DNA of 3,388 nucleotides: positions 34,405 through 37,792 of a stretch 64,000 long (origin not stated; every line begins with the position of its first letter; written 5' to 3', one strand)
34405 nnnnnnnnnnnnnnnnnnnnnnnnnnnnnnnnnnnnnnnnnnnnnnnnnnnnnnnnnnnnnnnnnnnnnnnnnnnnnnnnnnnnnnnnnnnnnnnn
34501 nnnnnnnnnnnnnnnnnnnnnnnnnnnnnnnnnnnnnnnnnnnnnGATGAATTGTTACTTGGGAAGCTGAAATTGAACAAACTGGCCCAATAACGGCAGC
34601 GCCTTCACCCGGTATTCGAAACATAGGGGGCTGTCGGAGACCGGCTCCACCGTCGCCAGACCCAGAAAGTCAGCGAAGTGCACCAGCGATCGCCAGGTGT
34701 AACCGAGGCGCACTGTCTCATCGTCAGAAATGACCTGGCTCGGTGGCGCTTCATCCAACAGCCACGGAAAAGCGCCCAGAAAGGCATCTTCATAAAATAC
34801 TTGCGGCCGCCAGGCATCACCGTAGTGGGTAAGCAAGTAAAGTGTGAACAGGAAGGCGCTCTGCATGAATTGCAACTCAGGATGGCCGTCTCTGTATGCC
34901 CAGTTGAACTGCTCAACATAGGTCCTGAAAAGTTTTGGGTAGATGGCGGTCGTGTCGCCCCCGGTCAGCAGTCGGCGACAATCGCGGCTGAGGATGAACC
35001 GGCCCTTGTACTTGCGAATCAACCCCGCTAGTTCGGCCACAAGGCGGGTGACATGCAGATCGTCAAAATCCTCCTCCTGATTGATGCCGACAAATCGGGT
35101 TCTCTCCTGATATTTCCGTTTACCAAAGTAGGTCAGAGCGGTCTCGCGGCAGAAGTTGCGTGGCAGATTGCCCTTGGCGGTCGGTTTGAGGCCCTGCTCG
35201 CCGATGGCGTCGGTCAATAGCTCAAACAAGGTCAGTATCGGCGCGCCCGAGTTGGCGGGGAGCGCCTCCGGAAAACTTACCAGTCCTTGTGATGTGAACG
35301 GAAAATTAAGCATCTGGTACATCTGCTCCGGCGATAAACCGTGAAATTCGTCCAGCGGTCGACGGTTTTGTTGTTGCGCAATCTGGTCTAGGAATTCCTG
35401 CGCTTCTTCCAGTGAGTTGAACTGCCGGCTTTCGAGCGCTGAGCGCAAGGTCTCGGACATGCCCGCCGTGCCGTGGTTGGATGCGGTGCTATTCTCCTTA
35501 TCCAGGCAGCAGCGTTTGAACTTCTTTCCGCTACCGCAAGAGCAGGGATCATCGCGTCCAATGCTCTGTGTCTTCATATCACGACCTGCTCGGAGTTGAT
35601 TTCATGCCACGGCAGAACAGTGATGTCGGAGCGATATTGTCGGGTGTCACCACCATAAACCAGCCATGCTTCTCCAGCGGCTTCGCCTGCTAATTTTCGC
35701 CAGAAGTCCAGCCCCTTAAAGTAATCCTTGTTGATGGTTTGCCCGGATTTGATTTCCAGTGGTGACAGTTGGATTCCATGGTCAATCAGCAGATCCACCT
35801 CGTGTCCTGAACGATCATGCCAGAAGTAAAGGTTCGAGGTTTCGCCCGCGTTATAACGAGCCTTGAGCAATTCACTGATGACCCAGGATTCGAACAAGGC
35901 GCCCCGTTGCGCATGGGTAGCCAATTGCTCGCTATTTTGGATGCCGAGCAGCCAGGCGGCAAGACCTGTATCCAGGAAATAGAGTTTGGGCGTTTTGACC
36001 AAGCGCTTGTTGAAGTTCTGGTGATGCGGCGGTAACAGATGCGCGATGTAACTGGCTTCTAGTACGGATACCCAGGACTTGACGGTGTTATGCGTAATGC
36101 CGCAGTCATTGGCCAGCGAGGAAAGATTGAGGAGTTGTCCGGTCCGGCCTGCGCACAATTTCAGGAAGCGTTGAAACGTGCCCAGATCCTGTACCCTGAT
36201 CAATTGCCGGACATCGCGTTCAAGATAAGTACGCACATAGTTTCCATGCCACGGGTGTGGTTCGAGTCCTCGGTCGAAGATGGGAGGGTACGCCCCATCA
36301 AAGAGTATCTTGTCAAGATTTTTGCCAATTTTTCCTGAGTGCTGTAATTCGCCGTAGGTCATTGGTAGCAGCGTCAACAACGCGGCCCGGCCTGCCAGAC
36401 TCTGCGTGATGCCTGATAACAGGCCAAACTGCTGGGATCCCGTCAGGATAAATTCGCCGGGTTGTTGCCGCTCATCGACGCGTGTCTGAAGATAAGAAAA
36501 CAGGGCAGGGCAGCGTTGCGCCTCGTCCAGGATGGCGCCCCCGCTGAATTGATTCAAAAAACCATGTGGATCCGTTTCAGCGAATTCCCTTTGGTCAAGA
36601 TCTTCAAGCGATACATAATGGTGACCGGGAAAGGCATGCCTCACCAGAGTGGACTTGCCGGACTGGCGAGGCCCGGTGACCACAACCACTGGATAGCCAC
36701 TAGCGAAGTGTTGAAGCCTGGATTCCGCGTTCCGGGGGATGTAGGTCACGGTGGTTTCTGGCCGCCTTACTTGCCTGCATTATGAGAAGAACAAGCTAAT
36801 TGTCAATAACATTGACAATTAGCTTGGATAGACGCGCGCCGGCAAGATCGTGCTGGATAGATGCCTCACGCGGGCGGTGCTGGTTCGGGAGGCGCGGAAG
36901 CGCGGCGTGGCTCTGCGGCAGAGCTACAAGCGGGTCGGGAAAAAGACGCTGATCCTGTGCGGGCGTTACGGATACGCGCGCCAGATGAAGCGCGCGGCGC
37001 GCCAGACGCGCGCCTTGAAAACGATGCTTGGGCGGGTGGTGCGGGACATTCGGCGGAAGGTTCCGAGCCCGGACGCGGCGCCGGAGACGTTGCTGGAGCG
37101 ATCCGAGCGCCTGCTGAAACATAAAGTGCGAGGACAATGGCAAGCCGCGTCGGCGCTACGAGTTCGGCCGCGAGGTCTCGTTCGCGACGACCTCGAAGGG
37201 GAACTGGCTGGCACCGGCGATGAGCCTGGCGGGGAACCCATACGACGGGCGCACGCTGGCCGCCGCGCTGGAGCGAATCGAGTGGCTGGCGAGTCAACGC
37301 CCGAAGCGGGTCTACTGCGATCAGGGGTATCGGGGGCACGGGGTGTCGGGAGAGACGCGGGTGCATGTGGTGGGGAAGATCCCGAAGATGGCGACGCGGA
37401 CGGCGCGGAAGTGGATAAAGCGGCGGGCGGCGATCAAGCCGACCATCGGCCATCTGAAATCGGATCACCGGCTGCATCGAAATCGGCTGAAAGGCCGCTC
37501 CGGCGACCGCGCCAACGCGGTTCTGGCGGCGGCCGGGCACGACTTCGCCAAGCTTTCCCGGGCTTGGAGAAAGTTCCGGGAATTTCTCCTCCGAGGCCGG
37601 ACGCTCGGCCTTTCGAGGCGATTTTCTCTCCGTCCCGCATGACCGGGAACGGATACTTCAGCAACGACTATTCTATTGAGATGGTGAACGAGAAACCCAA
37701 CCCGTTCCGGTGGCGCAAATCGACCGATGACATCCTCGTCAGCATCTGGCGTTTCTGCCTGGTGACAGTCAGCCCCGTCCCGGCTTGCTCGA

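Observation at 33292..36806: Candidate undescribed three-gene system: COG1373-type AAA ATPase + SEC-C zinc-motif protein + 417-aa helical protein, under a palindrome-embedded promoter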

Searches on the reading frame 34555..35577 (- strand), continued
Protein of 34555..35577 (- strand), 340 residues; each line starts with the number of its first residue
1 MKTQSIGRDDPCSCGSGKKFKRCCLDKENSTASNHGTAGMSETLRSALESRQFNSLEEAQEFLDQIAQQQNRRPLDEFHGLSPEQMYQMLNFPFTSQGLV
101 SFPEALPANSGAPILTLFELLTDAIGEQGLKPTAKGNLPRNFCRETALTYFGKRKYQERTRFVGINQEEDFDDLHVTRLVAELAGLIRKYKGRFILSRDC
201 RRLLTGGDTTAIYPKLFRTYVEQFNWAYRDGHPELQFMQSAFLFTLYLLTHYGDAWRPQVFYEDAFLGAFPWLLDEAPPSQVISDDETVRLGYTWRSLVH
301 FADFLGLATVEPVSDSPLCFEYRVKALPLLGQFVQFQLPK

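Call 59: get_annotated_region(hit=H12, flank=6000)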
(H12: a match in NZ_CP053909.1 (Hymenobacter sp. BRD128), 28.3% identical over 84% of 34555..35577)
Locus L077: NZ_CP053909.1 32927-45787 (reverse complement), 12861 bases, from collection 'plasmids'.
description: Hymenobacter sp. BRD128 plasmid unnamed1, complete sequence
organism: Hymenobacter sp. BRD128 (NCBI taxid 2675878)
taxonomy: Bacteria; Bacteroidota; Cytophagia; Cytophagales; Hymenobacteraceae; Hymenobacter; Hymenobacter sp. BRD128
host: -; source: cell culture,soil; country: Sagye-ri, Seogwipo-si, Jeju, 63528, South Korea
typing (MOB-suite, as given by PLSDB): non-mobilizable
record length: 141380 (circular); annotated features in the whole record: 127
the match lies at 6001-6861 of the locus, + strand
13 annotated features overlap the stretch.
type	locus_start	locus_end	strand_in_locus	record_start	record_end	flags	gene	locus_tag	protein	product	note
CDS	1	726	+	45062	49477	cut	-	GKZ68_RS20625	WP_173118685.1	hypothetical protein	-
CDS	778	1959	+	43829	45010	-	-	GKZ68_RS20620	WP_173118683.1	VCBS repeat-containing protein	-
CDS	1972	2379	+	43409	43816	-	-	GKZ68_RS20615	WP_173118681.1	integrase core domain-containing protein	GO:0015074 - DNA integration [Evidence IEA]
CDS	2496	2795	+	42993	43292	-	-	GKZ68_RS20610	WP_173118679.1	hypothetical protein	-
CDS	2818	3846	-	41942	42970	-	-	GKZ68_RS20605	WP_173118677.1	S1/P1 nuclease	-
CDS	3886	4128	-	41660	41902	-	-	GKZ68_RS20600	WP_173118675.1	hypothetical protein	-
CDS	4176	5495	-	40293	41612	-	-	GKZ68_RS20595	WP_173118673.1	S8 family serine peptidase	GO:0006508 - proteolysis [Evidence IEA]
CDS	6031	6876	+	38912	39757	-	-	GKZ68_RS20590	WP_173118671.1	hypothetical protein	-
CDS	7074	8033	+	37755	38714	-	-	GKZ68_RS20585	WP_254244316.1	site-specific integrase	GO:0015074 - DNA integration [Evidence IEA]; GO:0006310 - DNA recombination [Evidence IEA]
CDS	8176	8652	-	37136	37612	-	-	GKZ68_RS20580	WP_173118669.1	DinB family protein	-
CDS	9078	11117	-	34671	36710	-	-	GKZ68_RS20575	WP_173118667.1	hypothetical protein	-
CDS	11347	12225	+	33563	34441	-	-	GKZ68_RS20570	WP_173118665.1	type IV toxin-antitoxin system AbiEi family antitoxin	-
CDS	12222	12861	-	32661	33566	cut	-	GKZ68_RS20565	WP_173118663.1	nucleotidyl transferase AbiEii/AbiGii toxin family protein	-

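Call 65: search_protein_families(library=phrogs, proteins=[window:34555-35577:-], max_evalue=0.01)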
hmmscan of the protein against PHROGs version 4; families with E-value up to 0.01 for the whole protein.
window:34555-35577:- (340 aa): 1 family
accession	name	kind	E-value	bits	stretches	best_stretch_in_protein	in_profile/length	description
phrog_24700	-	unknown function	3.8e-05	24.8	1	6-25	201-220/221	-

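Call 67: find_related_loci(query=A2, collection=viral_contigs, flank=8000)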
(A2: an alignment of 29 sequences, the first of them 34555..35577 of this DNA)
Query A2 (340 aa) in viral_contigs; peptide patterns used: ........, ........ (x = any residue, [..] = any of these).
16 stretches matched a pattern, but none encodes a relative of the query by tblastn (E <= 1e-3).

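Call 87: get_annotated_region(hit=H17, flank=4000)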
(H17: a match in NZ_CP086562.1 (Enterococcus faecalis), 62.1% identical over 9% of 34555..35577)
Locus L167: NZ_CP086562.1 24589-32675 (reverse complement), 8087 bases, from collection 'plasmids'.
description: Enterococcus faecalis strain E509 plasmid pE509-2, complete sequence
organism: Enterococcus faecalis (NCBI taxid 1351)
taxonomy: Bacteria; Bacillota; Bacilli; Lactobacillales; Enterococcaceae; Enterococcus; Enterococcus faecalis
host: -; source: mixed culture,rectal swab samples of pig; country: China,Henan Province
typing (MOB-suite, as given by PLSDB): mobilizable; replicon rep_cluster_992; relaxase MOBP,MOBV
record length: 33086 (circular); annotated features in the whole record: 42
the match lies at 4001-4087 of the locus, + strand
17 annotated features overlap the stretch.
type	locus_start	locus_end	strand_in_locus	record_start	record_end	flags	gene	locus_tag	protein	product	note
CDS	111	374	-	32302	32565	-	-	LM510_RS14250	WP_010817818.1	hypothetical protein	-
CDS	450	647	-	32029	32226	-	-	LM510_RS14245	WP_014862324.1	hypothetical protein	-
CDS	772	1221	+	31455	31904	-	ssb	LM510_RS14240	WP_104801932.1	single-stranded DNA-binding protein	GO:0006310 - DNA recombination [Evidence IEA]; GO:0006281 - DNA repair [Evidence IEA]; GO:0006260 - DNA replication ...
CDS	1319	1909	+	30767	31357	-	-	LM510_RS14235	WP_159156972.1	thermonuclease family protein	-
CDS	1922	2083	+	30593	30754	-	-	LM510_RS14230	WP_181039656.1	hypothetical protein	-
CDS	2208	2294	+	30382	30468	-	-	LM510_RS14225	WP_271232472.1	putative holin-like toxin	-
CDS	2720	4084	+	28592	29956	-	-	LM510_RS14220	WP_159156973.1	SEC-C metal-binding domain-containing protein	-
CDS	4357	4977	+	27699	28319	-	-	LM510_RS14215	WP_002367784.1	recombinase family protein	GO:0006310 - DNA recombination [Evidence IEA]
CDS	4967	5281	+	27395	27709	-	-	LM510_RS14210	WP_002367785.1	hypothetical protein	-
CDS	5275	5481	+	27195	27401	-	-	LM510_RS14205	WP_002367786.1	hypothetical protein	-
CDS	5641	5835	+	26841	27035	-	-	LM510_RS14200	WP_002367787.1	hypothetical protein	-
CDS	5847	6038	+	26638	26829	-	-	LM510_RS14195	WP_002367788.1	hypothetical protein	-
CDS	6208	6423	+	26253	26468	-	-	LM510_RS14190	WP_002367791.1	leucocin A/sakacin P family class II bacteriocin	GO:0042742 - defense response to bacterium [Evidence IEA]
CDS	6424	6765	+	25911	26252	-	-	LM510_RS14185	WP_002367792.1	bacteriocin immunity protein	-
CDS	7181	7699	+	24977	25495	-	-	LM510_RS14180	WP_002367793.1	hypothetical protein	-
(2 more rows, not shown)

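Call 92: search_dna_similar(query=window:34555-35577:-, collection=plasmids, mode=protein, max_evalue=10, max_rows=60, rows=spread)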
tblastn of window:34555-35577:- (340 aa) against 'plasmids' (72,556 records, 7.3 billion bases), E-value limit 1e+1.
Records with a match: 919; places in all: 982; records where one place covers at least 80% of the query: 13.
Best place of each record, by identity: 80-90% 231; 60-80% 331; <60% 357.
By first word of the organism name: Klebsiella 401; Xanthomonas 143; Escherichia 37; Bacillus 28; Pseudomonas 27; Enterococcus 23; Agrobacterium 23; Azospirillum 16; Citrobacter 15; Aeromonas 15; and 77 more.
By predicted mobility (MOB-suite, as given by PLSDB): conjugative 579; non-mobilizable 253; mobilizable 87.
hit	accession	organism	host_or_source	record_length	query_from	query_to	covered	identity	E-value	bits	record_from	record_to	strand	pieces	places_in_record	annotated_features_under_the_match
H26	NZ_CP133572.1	Pseudoalteromonas sp. HL-AS2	sediment core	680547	6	338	98%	30.5%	1e-33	138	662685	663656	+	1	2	SEC-C domain-containing protein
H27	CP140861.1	Rhizobium ruizarguesonis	Trifolium pratense,whole organism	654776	1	80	24%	35.0%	8e-2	42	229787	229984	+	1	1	SEC-C metal-binding domain-containing protein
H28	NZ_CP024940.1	Paraburkholderia hospita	soil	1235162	2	52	15%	40.4%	2e-1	41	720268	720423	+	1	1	record has no annotation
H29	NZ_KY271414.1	Klebsiella pneumoniae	-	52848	2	48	14%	40.4%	9e-1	39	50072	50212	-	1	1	SEC-C metal-binding domain-containing protein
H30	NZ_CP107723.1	Escherichia coli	Homo sapiens,Rectal Swab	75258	2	48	14%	40.4%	9e-1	39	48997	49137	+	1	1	SEC-C metal-binding domain-containing protein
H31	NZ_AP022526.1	Escherichia coli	Homo sapiens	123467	2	48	14%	40.4%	9e-1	39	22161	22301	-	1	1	SEC-C metal-binding domain-containing protein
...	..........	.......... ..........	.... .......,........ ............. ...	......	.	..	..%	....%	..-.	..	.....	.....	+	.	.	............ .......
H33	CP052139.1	Klebsiella pneumoniae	Homo sapiens,blood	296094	2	48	14%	40.4%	9e-1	39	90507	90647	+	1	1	hypothetical protein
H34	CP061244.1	Escherichia coli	Homo sapiens,cell culture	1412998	7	37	9%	60.6%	1e-2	45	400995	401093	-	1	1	yecA: UPF0149 family protein YecA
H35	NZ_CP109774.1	Klebsiella pneumoniae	pork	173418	7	37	9%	58.1%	2e-3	47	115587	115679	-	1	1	cold shock domain-containing protein | YecA family protein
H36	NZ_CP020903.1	Klebsiella pneumoniae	Homo sapiens,urine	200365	7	37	9%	58.1%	2e-3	47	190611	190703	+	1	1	cold shock domain-containing protein | YecA family protein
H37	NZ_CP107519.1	Klebsiella pneumoniae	Homo sapiens,sputum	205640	7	37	9%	58.1%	2e-3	47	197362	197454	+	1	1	cold shock domain-containing protein | YecA family protein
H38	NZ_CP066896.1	Klebsiella pneumoniae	Homo sapiens,sputum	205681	7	37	9%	58.1%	2e-3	47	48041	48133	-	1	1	cold shock domain-containing protein | YecA family protein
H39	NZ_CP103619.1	Klebsiella pneumoniae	Homo sapiens,blood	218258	7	37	9%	58.1%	2e-3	47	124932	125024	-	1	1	cold shock domain-containing protein | YecA family protein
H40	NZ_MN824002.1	Klebsiella pneumoniae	-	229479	7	37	9%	58.1%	2e-3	47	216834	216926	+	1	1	YecA family protein | cold shock domain-containing protein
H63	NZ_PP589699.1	Lactococcus sp.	Bacterial culture,Dairy environment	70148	1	29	9%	51.7%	1e+0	39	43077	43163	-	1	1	SEC-C domain-containing protein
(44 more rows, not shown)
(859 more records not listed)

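Call 93: get_annotated_region(hit=H63, flank=3000)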
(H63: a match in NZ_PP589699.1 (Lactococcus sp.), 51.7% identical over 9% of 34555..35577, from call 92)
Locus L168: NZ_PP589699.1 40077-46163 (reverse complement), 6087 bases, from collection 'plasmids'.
description: Lactococcus sp. strain UCCL633 plasmid pUCCL633A, complete sequence
organism: Lactococcus sp. (NCBI taxid 44273)
taxonomy: Bacteria; Bacillota; Bacilli; Lactobacillales; Streptococcaceae; Lactococcus; Lactococcus sp.
host: -; source: Bacterial culture,Dairy environment; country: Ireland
typing (MOB-suite, as given by PLSDB): mobilizable; replicon rep_cluster_2422; relaxase MOB_Unknown
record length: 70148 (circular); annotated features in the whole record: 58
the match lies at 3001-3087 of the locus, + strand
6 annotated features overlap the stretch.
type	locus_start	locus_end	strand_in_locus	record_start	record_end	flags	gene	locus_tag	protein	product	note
CDS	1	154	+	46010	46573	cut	-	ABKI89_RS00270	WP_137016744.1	recombinase family protein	GO:0006310 - DNA recombination [Evidence IEA]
CDS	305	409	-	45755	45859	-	-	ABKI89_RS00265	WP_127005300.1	type I toxin-antitoxin system Fst family toxin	-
CDS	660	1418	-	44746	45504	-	istB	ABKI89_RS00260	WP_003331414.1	IS21-like element IS712 family helper ATPase IstB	-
CDS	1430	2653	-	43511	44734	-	istA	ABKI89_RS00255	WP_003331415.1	IS21-like element IS712 family transposase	GO:0006313 - DNA transposition [Evidence IEA]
CDS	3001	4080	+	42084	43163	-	-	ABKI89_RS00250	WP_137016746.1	SEC-C domain-containing protein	-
CDS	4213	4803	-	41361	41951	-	-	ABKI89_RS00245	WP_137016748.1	CHAP domain-containing protein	-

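Call 95: search_protein_families(library=pfam, proteins=[L168:3001-4080:+, L076:5995-6999:+, L075:5995-6975:+, L077:6031-6876:+, L167:2720-4084:+], max_evalue=0.01)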
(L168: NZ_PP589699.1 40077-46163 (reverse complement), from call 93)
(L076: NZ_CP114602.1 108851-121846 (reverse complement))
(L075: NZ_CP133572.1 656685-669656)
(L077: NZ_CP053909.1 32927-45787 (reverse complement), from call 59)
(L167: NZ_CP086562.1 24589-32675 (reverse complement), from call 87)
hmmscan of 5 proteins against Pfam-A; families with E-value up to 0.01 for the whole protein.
L168:3001-4080:+ (359 aa): 2 families
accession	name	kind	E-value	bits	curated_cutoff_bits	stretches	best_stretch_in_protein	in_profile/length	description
PF02810.21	SEC-C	-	3.2e-06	27.3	20.4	1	8-26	1-19/19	SEC-C motif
PF02445.21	NadA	-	0.0038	16.8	27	1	57-144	108-191/295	Quinolinate synthetase A protein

L076:5995-6999:+ (334 aa): 1 family
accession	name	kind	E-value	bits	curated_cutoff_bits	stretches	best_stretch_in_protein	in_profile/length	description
PF02810.21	SEC-C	-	1.7e-08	34.6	20.4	1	5-22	1-18/19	SEC-C motif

L075:5995-6975:+ (326 aa): 1 family
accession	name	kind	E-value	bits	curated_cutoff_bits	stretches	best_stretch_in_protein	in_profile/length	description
PF02810.21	SEC-C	-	4e-09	36.6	20.4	1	5-23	1-19/19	SEC-C motif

L077:6031-6876:+ (281 aa): 0 families

L167:2720-4084:+ (454 aa): 1 family
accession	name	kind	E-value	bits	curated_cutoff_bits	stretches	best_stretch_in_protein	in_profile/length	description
PF02810.21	SEC-C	-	6e-09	36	20.4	1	435-452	1-18/19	SEC-C motif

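Call 98: search_solved_structures(query=A3, max_evalue=5)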
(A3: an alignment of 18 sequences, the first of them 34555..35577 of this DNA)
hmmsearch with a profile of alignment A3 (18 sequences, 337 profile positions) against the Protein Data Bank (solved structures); distinct sequences matched with E-value up to 5: 12.
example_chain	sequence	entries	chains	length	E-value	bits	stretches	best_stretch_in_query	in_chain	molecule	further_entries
9l6b_C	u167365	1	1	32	6.9e-08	35.3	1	2-21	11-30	UPF0225 protein YchJ -C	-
1ozb_I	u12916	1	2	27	8e-08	35.1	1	3-22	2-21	Preprotein translocase secA subunit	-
1sx0_A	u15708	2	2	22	4e-07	32.8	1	2-20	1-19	SecA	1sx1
1tm6_A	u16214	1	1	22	2.6e-06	30.1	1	4-20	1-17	Preprotein translocase secA subunit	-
3iqy_A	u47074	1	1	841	2e-05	27.2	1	2-22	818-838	Protein translocase subunit secA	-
1tf2_A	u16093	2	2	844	2e-05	27.2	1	2-22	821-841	Preprotein translocase secA subunit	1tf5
2i9w_A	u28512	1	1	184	0.0033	19.9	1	1-21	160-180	Hypothetical protein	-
9ijj_3B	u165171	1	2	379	0.048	16.1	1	16-93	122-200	Spermatogenesis-associated protein 17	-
4zgl_A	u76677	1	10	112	0.16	14.4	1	42-101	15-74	Uncharacterized HIT-like protein HP_0404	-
2jq5_A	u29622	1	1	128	0.34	13.3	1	8-28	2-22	SEC-C motif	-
9l6b_A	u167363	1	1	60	0.36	13.2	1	7-26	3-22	UPF0225 protein YchJ -A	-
9vxg_A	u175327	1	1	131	1.7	11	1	7-23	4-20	UPF0225 protein YchJ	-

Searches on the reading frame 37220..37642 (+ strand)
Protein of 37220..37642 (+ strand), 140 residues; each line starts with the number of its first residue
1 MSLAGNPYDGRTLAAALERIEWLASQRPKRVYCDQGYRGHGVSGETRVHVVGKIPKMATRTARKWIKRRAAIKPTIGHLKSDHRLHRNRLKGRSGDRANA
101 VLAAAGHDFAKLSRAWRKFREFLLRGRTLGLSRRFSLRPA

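Call 74: search_protein_families(library=pfam, proteins=[window:37220-37642:+], max_evalue=0.01)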
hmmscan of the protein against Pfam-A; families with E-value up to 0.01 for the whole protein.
window:37220-37642:+ (140 aa): 2 families
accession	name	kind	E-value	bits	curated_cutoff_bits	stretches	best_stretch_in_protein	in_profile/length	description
PF01609.27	DDE_Tnp_1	-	0.0023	18.1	23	1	4-104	56-195/200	Transposase DDE domain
PF13751.12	DDE_Tnp_1_6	-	0.0029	18.3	25.1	1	57-112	68-124/125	Transposase DDE domain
